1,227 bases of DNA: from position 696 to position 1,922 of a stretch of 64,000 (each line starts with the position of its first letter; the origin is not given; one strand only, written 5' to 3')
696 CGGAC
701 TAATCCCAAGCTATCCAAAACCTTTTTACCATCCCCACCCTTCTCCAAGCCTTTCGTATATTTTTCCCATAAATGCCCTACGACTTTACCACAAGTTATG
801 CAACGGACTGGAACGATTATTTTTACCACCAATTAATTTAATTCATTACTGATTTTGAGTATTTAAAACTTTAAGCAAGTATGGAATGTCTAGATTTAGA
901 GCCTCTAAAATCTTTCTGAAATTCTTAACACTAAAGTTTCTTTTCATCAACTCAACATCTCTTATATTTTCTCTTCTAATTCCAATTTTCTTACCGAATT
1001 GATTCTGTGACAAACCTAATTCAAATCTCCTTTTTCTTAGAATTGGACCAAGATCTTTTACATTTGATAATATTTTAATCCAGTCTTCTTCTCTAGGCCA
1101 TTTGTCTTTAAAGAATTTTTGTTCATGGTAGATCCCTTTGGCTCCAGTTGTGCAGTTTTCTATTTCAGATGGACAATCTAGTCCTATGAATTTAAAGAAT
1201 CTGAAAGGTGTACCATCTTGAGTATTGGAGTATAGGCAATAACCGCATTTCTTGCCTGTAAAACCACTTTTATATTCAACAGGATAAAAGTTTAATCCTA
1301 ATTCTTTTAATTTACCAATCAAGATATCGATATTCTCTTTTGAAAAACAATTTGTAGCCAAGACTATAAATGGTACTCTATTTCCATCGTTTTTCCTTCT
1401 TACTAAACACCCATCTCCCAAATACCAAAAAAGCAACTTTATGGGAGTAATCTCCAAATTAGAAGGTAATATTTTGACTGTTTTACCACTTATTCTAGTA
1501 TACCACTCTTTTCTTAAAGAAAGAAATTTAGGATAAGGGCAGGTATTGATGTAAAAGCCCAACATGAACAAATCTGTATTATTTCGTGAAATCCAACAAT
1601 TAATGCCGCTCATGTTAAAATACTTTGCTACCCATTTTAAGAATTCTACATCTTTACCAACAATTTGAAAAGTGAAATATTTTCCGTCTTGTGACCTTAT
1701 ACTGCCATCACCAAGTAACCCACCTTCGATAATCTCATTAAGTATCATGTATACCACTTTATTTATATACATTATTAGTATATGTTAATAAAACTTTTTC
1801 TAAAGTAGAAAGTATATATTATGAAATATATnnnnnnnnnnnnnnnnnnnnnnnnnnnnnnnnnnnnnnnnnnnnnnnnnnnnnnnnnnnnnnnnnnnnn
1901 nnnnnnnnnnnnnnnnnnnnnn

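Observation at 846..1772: Free-standing double-motif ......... endonuclease-like gene with an XRE-type HTH, between rps9 and rpoN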

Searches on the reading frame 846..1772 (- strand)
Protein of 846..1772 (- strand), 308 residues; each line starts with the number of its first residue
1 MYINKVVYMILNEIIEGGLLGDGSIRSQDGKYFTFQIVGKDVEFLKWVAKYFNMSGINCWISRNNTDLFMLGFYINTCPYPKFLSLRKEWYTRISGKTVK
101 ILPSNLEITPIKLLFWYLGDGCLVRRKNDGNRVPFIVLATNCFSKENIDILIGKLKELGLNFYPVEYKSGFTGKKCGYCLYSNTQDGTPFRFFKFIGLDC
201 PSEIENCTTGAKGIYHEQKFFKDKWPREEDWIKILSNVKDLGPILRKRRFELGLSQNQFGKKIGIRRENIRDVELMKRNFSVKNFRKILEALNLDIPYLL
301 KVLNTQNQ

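Call 3: search_protein_families(library=pfam, proteins=[window:846-1772:-], max_evalue=10)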
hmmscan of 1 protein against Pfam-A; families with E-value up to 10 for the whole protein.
window:846-1772:- (308 aa): 5 families
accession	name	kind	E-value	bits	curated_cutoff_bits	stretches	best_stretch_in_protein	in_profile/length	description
PF03161.18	LAGLIDADG_2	-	8.6e-18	65.3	25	1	13-169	2-154/168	LAGLIDADG DNA endonuclease family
PF01381.28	HTH_3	-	4e-10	40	23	1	245-299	1-55/55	Helix-turn-helix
PF12844.13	HTH_19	-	2.2e-05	24.7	30.2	1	245-301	4-60/64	Helix-turn-helix domain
PF13560.12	HTH_31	-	0.0094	16.7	27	1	241-295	2-57/64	Helix-turn-helix domain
PF00157.23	Pou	-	0.011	16.1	27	1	237-266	5-34/72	Pou domain - N-terminal to homeobox domain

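Call 4: search_protein_families(library=ncbifam, proteins=[window:846-1772:-], max_evalue=10)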
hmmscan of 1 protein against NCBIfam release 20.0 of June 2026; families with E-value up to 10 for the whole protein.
window:846-1772:- (308 aa): 9 families
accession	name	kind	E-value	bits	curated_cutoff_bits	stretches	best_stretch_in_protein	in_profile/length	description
TIGR03070.1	couple_hipB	subfamily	2.4e-09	37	71.65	1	239-295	1-57/58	type II toxin-antitoxin system Y4mF family antitoxin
NF041951.1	phage_RstR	subfamily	0.00034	20.9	80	1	244-301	6-63/108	RstR family transcriptional repressor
NF007271.0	PRK09726.1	equivalog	0.0016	18.4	79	1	241-296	13-68/88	type II toxin-antitoxin system antitoxin HipB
TIGR02612.1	mob_myst_A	hypoth_equivalog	0.0022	17.9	122.6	1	246-299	31-86/150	mobile mystery protein A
TIGR00270.2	TIGR00270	equivalog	0.0044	16.8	110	1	236-295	71-130/159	multiprotein bridging factor aMBF1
NF041493.1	MobT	equivalog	0.011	14.5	600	1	245-293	1-49/383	MobT family relaxase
NF006015.0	PRK08154.1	subfamily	0.018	14.2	204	1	238-305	28-95/314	anaerobic benzoate catabolism transcriptional regulator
NF047948.1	male_kill_WMK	equivalog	0.034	13.6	300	1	245-301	10-66/300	WO male-killing family protein Wmk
NF007257.0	PRK09706.1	subfamily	0.13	12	101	1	239-293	4-58/135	transcriptional repressor DicA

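Call 5: search_solved_structures(query=window:846-1772:-, max_evalue=10, show_alignments=3)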
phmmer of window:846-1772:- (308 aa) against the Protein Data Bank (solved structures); distinct sequences matched with E-value up to 10: 27.
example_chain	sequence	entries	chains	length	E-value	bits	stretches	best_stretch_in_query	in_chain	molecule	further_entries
8tac_A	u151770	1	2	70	2.4e-05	26.8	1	236-293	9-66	DBP48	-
2b5a_A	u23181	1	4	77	0.00031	23.1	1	239-297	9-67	C.BclI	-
4yg1_A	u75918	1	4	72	0.01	18.1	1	241-296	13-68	Antitoxin HipB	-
4yg4_A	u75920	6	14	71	0.01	18.1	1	242-296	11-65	Antitoxin HipB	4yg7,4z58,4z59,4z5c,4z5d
2wiu_B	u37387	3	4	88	0.014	17.6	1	241-296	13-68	HTH-TYPE TRANSCRIPTIONAL REGULATOR HIPB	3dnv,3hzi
5k98_B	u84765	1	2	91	0.015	17.6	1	241-296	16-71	Antitoxin HipB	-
8ezt_A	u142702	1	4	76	0.016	17.5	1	244-298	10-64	HipB(Lp)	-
4z5h_A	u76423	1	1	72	0.027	16.7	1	241-296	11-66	Antitoxin HipB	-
1sq8_A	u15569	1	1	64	0.037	16.3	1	241-300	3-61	dh434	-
4ia8_A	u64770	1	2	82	0.041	16.1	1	243-295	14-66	Regulatory protein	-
3clc_A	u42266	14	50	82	0.041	16.1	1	243-295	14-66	Regulatory protein | R-M CONTROLLER PROTEIN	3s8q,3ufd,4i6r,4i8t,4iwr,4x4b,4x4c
4i6t_A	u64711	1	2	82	0.041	16.1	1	243-295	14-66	Regulatory protein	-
3g5g_A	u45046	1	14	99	0.045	16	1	242-295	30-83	Regulatory protein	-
4i6u_A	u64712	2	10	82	0.059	15.6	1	243-295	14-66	Regulatory protein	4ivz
1y7y_A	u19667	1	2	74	0.062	15.5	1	240-295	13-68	C.AhdI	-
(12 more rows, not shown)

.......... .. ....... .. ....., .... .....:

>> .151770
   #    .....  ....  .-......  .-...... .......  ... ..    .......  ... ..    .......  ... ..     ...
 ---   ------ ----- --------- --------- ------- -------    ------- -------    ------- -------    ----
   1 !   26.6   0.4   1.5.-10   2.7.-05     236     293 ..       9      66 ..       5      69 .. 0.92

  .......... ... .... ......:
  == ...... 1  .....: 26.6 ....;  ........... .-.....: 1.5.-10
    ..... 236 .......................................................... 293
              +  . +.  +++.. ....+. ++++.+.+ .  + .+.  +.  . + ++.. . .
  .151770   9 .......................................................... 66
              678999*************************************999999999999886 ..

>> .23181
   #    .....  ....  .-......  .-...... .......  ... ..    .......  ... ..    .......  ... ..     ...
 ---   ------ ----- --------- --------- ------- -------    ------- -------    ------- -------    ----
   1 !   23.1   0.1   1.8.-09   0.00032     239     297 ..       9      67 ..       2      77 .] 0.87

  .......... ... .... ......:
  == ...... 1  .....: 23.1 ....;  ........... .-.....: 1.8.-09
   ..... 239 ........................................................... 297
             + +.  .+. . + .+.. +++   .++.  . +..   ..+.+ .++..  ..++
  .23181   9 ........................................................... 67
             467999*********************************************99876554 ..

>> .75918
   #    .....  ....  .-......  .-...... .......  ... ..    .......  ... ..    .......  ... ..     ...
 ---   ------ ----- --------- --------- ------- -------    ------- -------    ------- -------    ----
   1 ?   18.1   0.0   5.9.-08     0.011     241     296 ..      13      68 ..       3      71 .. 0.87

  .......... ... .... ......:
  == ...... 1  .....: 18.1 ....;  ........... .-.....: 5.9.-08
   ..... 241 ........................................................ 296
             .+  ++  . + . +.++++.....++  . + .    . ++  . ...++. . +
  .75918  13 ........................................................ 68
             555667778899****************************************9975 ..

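Call 6: find_homologous_proteins(query=window:846-1772:-)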
Query window:846-1772:- (308 aa): 163 proteins with E <= 0.001 among 4348 candidates; the best 120 are listed.
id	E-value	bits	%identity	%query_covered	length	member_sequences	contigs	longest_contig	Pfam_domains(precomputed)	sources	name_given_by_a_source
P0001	3.9e-204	695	100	97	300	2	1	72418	PF12844.14,PF03161.19,PF01381.29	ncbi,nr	ncbi:MAG: helix-turn-helix domain-containing protein [Candidatus Aenigmarchaeota archaeon]|nr:helix-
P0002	6.4e-143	494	71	96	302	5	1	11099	PF12844.14,PF03161.19,PF01381.29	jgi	jgi:DNA-binding XRE family transcriptional regulator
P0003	2.6e-141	488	72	97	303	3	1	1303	PF12844.14,PF03161.19,PF01381.29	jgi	-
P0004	8.6e-141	487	71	96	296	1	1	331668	PF03161.19,PF01381.29,PF14528.12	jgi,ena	-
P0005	9.3e-138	477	70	96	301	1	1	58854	PF03161.19,PF01381.29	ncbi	-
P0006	1.8e-137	476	71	97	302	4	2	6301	PF12844.14,PF03161.19,PF01381.29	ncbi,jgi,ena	-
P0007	3.9e-137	475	68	95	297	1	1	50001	PF03161.19,PF01381.29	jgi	jgi:hypothetical protein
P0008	8.9e-137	473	71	96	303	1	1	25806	PF12844.14,PF03161.19,PF01381.29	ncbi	-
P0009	8.9e-133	460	67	97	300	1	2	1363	PF12844.14,PF03161.19,PF01381.29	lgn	-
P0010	3.6e-132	458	66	95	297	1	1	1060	PF03161.19,PF01381.29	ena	-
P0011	1.1e-131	457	65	97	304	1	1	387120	PF03161.19,PF01381.29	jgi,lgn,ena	-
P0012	2.5e-131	456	67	96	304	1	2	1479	PF03161.19,PF01381.29,PF13560.13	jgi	jgi:DNA-binding XRE family transcriptional regulator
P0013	8.3e-131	454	65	96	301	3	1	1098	PF12844.14,PF03161.19,PF01381.29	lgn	-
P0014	5.9e-130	451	64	96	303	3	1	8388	PF12844.14,PF03161.19,PF01381.29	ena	-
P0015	8.5e-130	451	68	95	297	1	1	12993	PF03161.19,PF01381.29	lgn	-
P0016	5.5e-129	448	66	97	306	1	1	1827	PF12844.14,PF03161.19,PF01381.29,PF13560.13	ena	-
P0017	6.3e-129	448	67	96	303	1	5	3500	PF12844.14,PF03161.19,PF01381.29,PF14528.12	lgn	-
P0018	1.5e-128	446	65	97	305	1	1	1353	PF12844.14,PF03161.19,PF01381.29,PF14528.12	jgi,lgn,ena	-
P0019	1.2e-127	443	65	97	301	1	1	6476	PF03161.19,PF01381.29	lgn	-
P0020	5.4e-127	441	64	96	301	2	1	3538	PF03161.19,PF01381.29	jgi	jgi:hypothetical protein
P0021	1.0e-126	440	63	97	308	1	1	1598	PF12844.14,PF03161.19,PF01381.29,PF13560.13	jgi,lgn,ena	-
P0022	1.4e-126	440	65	95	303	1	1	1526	PF03161.19,PF01381.29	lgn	-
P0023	1.0e-124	434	63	96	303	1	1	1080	PF12844.14,PF03161.19,PF01381.29,PF13560.13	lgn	-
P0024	1.4e-124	433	63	99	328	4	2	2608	PF12844.14,PF03161.19,PF01381.29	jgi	jgi:DNA-binding XRE family transcriptional regulator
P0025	5.9e-124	431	63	95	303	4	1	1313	PF12844.14,PF03161.19,PF01381.29,PF13560.13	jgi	jgi:DNA-binding XRE family transcriptional regulator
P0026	6.2e-124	431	62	97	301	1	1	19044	PF03161.19,PF01381.29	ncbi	-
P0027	1.0e-122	427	65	96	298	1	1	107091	PF03161.19,PF01381.29,PF14528.12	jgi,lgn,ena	-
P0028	4.2e-122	425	62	95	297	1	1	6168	PF12844.14,PF03161.19,PF01381.29,PF13560.13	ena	-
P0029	6.0e-122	425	65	95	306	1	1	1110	PF12844.14,PF03161.19,PF01381.29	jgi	jgi:DNA-binding XRE family transcriptional regulator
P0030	9.7e-122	424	66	96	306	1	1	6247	PF12844.14,PF03161.19,PF01381.29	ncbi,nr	ncbi:MAG: helix-turn-helix domain-containing protein [Candidatus Aenigmarchaeota archaeon]|nr:helix-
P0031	9.8e-121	421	61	98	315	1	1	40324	PF03161.19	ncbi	-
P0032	1.2e-120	420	64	96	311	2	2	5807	PF12844.14,PF03161.19,PF01381.29,PF13560.13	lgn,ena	-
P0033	2.5e-119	416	61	95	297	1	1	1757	PF12844.14,PF03161.19,PF01381.29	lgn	-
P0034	3.7e-119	416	65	92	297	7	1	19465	PF03161.19,PF01381.29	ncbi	ncbi:MAG: helix-turn-helix domain-containing protein, partial [Candidatus Aenigmatarchaeota archaeon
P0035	4.7e-118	412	61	95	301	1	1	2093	PF03161.19,PF01381.29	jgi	jgi:hypothetical protein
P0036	2.6e-117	410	61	93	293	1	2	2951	PF12844.14,PF03161.19,PF01381.29,PF14528.12,PF13560.13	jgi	jgi:DNA-binding transcriptional regulator YiaG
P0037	2.6e-117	409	62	95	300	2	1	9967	PF03161.19,PF01381.29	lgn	-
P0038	7.9e-117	408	64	94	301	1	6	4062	PF12844.14,PF03161.19,PF01381.29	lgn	-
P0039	1.6e-116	407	63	95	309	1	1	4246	PF12844.14,PF03161.19,PF01381.29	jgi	jgi:DNA-binding XRE family transcriptional regulator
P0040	2.1e-116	407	64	95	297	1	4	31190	PF12844.14,PF03161.19,PF01381.29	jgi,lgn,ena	-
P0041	1.1e-115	404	65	95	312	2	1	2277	PF12844.14,PF03161.19,PF01381.29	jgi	-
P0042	2.4e-115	403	60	95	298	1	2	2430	PF03161.19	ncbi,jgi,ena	-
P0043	4.3e-115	402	59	97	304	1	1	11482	PF03161.19,PF01381.29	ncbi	-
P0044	4.5e-115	402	60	95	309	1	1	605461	PF12844.14,PF03161.19,PF01381.29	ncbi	-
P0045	1.7e-114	400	61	95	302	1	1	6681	PF12844.14,PF03161.19,PF01381.29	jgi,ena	-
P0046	3.6e-114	399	68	85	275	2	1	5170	PF12844.14,PF03161.19,PF01381.29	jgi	-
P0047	1.8e-113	397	62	94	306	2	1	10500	PF12844.14,PF03161.19,PF01381.29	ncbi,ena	-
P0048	2.6e-113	396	60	95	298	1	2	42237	PF12844.14,PF03161.19,PF14528.12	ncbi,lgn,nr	ncbi:MAG: hypothetical protein HY051_01950 [Candidatus Aenigmarchaeota archaeon]|nr:hypothetical pro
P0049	6.4e-112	392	61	93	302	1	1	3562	PF03161.19,PF01381.29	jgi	jgi:DNA-binding XRE family transcriptional regulator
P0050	8.0e-112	391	62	95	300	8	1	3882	PF12844.14,PF03161.19,PF01381.29,PF14528.12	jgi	jgi:DNA-binding XRE family transcriptional regulator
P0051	2.1e-111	390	60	95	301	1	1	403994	PF03161.19,PF01381.29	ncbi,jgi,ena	-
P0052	2.1e-111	390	63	95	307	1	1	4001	PF12844.14,PF03161.19,PF01381.29,PF13560.13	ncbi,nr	ncbi:MAG: helix-turn-helix domain-containing protein [Candidatus Aenigmarchaeota archaeon]|nr:helix-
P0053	9.5e-111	388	59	96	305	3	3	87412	PF12844.14,PF03161.19,PF01381.29,PF13560.13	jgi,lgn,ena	jgi:DNA-binding XRE family transcriptional regulator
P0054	1.2e-110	388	58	96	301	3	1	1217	PF12844.14,PF03161.19,PF01381.29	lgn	-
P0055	2.0e-110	387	57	97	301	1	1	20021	PF12844.14,PF03161.19,PF01381.29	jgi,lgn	jgi:DNA-binding XRE family transcriptional regulator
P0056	2.5e-110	387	61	94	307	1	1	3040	PF12844.14,PF03161.19,PF01381.29,PF13560.13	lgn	-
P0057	1.2e-109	384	62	96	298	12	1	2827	PF12844.14,PF03161.19,PF01381.29,PF14528.12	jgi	jgi:DNA-binding XRE family transcriptional regulator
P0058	1.5e-109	384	59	95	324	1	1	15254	PF03161.19,PF01381.29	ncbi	-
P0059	2.2e-109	383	66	84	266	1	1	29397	PF03161.19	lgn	-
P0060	2.6e-109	383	60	96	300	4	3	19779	PF12844.14,PF03161.19,PF01381.29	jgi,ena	-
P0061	8.1e-109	382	61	96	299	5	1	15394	PF12844.14,PF03161.19,PF01381.29,PF14528.12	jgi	jgi:DNA-binding XRE family transcriptional regulator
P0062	9.4e-109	381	59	95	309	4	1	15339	PF12844.14,PF03161.19,PF01381.29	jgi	jgi:DNA-binding XRE family transcriptional regulator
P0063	1.1e-108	381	58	94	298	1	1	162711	PF12844.14,PF03161.19,PF01381.29,PF14528.12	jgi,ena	jgi:hypothetical protein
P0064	1.4e-108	381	58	95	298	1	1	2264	PF03161.19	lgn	-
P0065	1.9e-108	380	59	98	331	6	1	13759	PF12844.14,PF03161.19,PF01381.29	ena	-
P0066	4.0e-108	379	60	96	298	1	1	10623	PF12844.14,PF03161.19,PF01381.29,PF14528.12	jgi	jgi:DNA-binding XRE family transcriptional regulator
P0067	9.0e-108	378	60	96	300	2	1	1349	PF12844.14,PF03161.19,PF01381.29,PF14528.12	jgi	jgi:DNA-binding XRE family transcriptional regulator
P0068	9.3e-108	378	58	94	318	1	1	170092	PF03161.19,PF01381.29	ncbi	ncbi:MAG: helix-turn-helix domain-containing protein [Candidatus Aenigmatarchaeota archaeon]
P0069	1.4e-107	378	57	95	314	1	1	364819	PF03161.19,PF01381.29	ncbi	-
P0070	1.8e-107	377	58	94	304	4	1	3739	PF12844.14,PF03161.19,PF01381.29,PF13560.13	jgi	-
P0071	2.1e-107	377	58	95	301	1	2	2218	PF12844.14,PF03161.19,PF01381.29,PF13560.13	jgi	jgi:DNA-binding XRE family transcriptional regulator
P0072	2.7e-107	377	61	94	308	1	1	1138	PF12844.14,PF03161.19,PF01381.29,PF14528.12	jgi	-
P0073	4.2e-107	376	58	95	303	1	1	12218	PF12844.14,PF03161.19,PF01381.29,PF13560.13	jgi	jgi:DNA-binding XRE family transcriptional regulator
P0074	7.3e-107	375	59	96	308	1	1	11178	PF12844.14,PF03161.19,PF01381.29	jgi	jgi:hypothetical protein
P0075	8.5e-107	375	62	95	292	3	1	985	PF12844.14,PF03161.19,PF01381.29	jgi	-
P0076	9.1e-107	375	56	93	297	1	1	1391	PF12844.14,PF03161.19,PF01381.29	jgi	jgi:hypothetical protein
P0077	4.7e-106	373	59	96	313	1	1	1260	PF12844.14,PF03161.19,PF01381.29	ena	-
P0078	6.6e-106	372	61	96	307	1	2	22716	PF12844.14,PF03161.19,PF01381.29,PF13560.13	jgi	-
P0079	1.9e-105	371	56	95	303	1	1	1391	PF03161.19,PF01381.29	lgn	-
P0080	2.6e-105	370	56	95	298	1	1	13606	PF03161.19,PF01381.29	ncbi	-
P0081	5.3e-105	369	61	89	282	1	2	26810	PF03161.19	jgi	jgi:DNA-binding XRE family transcriptional regulator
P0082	6.7e-105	369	57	96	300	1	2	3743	PF12844.14,PF03161.19,PF01381.29,PF13560.13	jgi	jgi:DNA-binding transcriptional regulator YiaG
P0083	7.7e-105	369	59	91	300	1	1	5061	PF12844.14,PF03161.19,PF01381.29,PF13560.13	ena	-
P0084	1.3e-104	368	59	96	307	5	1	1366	PF12844.14,PF03161.19,PF01381.29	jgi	jgi:DNA-binding XRE family transcriptional regulator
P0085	3.4e-104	366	57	96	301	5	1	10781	PF03161.19,PF01381.29,PF14528.12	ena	-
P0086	1.7e-102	361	58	96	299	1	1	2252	PF12844.14,PF03161.19,PF01381.29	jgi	jgi:DNA-binding XRE family transcriptional regulator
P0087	3.7e-102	360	57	94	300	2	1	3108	PF12844.14,PF03161.19,PF01381.29,PF13560.13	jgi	-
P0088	1.3e-101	358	57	94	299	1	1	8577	PF03161.19,PF01381.29,PF13560.13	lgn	-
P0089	2.7e-101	357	55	95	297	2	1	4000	PF03161.19,PF01381.29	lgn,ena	-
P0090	2.7e-100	354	55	96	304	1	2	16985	PF12844.14,PF03161.19,PF01381.29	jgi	jgi:DNA-binding XRE family transcriptional regulator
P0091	3.7e-100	353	56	93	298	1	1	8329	PF03161.19,PF01381.29,PF13560.13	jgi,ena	jgi:DNA-binding transcriptional regulator YiaG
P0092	1.9e-99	351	54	97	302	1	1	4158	PF03161.19,PF01381.29,PF13560.13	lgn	-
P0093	3.2e-99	350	56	95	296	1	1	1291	PF12844.14,PF03161.19,PF01381.29,PF13560.13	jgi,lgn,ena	-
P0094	6.0e-99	349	57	93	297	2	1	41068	PF03161.19,PF01381.29,PF14528.12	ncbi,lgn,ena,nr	ncbi:MAG: helix-turn-helix domain-containing protein [Nanoarchaeota archaeon]|nr:helix-turn-helix do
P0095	1.0e-98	348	58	95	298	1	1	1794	PF12844.14,PF03161.19,PF01381.29,PF13560.13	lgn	-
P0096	2.6e-98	347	58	92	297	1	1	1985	PF12844.14,PF13413.13,PF03161.19,PF01381.29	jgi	-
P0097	4.1e-95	337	56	86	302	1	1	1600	PF03161.19,PF01381.29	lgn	-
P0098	1.4e-94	335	51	97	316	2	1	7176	PF12844.14,PF03161.19,PF01381.29,PF14528.12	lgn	-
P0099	1.3e-93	332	55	96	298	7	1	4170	PF03161.19,PF01381.29,PF14528.12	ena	-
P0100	2.0e-93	331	54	96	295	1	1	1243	PF03161.19,PF01381.29,PF14528.12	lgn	-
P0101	3.5e-93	330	53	94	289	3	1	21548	PF12844.14,PF03161.19,PF01381.29,PF13560.13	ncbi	-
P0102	6.2e-93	329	52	95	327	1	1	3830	PF03161.19,PF01381.29,PF14528.12,PF13560.13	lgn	-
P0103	2.8e-92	327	54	92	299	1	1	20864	PF12844.14,PF03161.19,PF01381.29,PF13560.13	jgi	jgi:DNA-binding transcriptional regulator YiaG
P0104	7.7e-92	326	50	96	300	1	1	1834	PF03161.19,PF01381.29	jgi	jgi:hypothetical protein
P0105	4.4e-91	323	53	96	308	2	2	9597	PF03161.19,PF01381.29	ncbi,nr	ncbi:MAG: helix-turn-helix domain-containing protein [Nanoarchaeota archaeon]|nr:helix-turn-helix do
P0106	4.5e-91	323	54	92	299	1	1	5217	PF12844.14,PF03161.19,PF01381.29,PF13560.13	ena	-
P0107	4.0e-90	320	52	93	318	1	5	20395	PF03161.19,PF01381.29,PF13560.13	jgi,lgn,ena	-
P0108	5.9e-90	320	77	58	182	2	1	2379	PF01381.29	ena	-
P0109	1.2e-89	319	53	94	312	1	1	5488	PF12844.14,PF03161.19,PF01381.29,PF14528.12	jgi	-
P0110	2.2e-89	318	52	94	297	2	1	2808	PF12844.14,PF03161.19,PF01381.29,PF13560.13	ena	-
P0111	1.8e-88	315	71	66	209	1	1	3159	PF12844.14,PF03161.19,PF01381.29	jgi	-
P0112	1.4e-87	312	52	94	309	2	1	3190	PF12844.14,PF03161.19,PF01381.29,PF14528.12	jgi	-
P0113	2.5e-87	311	49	95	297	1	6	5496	PF03161.19,PF01381.29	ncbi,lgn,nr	ncbi:MAG: helix-turn-helix domain-containing protein [Candidatus Aenigmarchaeota archaeon]|nr:helix-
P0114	1.3e-86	309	49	93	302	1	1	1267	PF12844.14,PF03161.19,PF01381.29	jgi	jgi:hypothetical protein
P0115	1.4e-86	309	51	95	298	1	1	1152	PF03161.19,PF01381.29,PF13560.13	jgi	jgi:DNA-binding transcriptional regulator YiaG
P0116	4.0e-86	307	52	92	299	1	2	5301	PF12844.14,PF13413.13,PF03161.19,PF01381.29,PF13560.13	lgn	-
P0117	4.6e-85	304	48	95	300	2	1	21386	PF12844.14,PF03161.19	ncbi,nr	ncbi:MAG: helix-turn-helix domain-containing protein [Candidatus Aenigmarchaeota archaeon]|nr:helix-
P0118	3.0e-84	301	51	93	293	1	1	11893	PF12844.14,PF03161.19,PF01381.29,PF13560.13,PF13443.13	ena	-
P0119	6.8e-84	300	50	94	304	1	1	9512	PF03161.19,PF01381.29,PF14528.12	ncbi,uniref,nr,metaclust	ncbi:hypothetical protein AKJ51_03270 [candidate division MSBL1 archaeon SCGC-AAA382A20]|uniref:HTH 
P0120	2.4e-83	298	49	95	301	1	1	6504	PF12844.14,PF03161.19,PF01381.29,PF13560.13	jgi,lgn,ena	-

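Call 8: find_encoding_contigs(protein=P0004, flank=5000, max_places=2)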
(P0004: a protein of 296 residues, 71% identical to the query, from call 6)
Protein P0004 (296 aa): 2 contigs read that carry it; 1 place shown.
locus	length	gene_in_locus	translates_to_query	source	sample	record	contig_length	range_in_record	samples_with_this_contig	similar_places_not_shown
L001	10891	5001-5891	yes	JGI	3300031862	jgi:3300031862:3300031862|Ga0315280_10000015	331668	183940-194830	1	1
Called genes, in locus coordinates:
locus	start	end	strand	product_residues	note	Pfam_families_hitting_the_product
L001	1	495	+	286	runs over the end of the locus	PF17125:Methyltr_RsmF_N (weak), PF01189:Methyltr_RsmB-F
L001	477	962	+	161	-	PF13636:Methyltranf_PUA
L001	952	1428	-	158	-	PF00571:CBS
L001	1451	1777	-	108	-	PF01588:tRNA_bind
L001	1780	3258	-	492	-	PF00133:tRNA-synt_1, PF01406:tRNA-synt_1e, PF09334:tRNA-synt_1g, PF00133:tRNA-synt_1, PF01406:tRNA-synt_1e (weak), PF08264:Anticodon_1, PF19303:Anticodon_3 (faint)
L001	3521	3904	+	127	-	PF17135:Ribosomal_L18, PF00828:Ribosomal_L27A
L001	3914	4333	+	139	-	PF00572:Ribosomal_L13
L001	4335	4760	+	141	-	PF00380:Ribosomal_S9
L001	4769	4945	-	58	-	PF04014:MazE_antitoxin (weak)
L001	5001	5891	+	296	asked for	PF03161:LAGLIDADG_2, PF14528:LAGLIDADG_3 (weak), PF01381:HTH_3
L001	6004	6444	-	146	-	-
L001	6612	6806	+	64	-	PF01194:RNA_pol_N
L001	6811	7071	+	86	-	PF01192:RNA_pol_Rpb6 (faint)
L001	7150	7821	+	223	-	PF24894:Hexapep_GlmU (faint), PF25084:LbH_EIF2B, PF14602:Hexapep_2 (faint), PF00132:Hexapep, PF25087:GMPPB_C, PF00132:Hexapep (weak)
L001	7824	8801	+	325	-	PF14528:LAGLIDADG_3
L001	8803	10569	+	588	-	PF13522:GATase_6, PF13537:GATase_7, PF01380:SIS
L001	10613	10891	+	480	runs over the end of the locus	-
